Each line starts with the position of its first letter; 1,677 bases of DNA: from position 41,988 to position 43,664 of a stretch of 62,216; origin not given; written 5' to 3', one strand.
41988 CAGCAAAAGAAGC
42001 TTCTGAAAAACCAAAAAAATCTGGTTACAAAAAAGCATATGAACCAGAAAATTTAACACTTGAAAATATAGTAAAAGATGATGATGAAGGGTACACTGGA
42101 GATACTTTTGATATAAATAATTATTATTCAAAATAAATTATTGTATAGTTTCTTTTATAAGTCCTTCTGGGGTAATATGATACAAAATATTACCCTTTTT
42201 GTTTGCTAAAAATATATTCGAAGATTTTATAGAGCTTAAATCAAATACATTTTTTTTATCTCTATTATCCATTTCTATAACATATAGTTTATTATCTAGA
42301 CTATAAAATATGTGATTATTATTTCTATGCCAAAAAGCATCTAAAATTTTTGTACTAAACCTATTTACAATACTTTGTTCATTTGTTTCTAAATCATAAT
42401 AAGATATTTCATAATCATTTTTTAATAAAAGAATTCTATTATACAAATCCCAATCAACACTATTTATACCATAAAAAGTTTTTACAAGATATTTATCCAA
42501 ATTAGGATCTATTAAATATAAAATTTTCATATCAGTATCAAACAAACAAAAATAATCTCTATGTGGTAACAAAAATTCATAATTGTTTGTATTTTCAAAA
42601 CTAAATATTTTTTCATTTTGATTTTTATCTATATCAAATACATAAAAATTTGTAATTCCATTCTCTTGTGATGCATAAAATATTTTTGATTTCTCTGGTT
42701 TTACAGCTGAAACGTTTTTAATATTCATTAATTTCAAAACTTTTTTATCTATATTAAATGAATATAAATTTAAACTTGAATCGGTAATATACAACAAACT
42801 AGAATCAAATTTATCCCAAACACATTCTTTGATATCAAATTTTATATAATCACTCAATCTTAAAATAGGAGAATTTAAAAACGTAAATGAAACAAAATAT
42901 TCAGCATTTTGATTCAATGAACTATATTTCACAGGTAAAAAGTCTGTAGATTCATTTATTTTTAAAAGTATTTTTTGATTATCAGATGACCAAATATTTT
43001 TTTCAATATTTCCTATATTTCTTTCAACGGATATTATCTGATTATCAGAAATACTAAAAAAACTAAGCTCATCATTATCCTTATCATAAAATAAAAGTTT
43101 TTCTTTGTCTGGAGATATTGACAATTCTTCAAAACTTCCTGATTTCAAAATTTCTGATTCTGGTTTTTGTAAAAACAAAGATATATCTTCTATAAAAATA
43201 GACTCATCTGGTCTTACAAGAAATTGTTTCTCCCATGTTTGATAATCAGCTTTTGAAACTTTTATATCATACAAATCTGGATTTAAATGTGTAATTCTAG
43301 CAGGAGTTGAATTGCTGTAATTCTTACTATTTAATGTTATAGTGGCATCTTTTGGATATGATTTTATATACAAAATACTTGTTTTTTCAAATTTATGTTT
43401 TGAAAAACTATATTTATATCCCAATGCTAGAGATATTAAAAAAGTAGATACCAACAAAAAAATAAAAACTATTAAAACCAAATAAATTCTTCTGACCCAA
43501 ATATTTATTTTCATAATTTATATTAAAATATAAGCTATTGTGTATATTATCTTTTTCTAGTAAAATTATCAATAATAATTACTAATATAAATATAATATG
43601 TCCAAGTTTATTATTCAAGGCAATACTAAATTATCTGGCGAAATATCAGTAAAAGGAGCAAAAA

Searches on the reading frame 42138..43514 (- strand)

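Call 33: search_protein_families(library=pfam, proteins=[window:42138-43514:-], max_evalue=0.00001)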
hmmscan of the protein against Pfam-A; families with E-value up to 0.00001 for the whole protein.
window:42138-43514:- (458 aa): 1 family
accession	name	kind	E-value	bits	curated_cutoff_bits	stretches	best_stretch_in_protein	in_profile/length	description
PF08308.17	PEGA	-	1.8e-09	37.8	20.8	1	46-106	2-61/71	PEGA domain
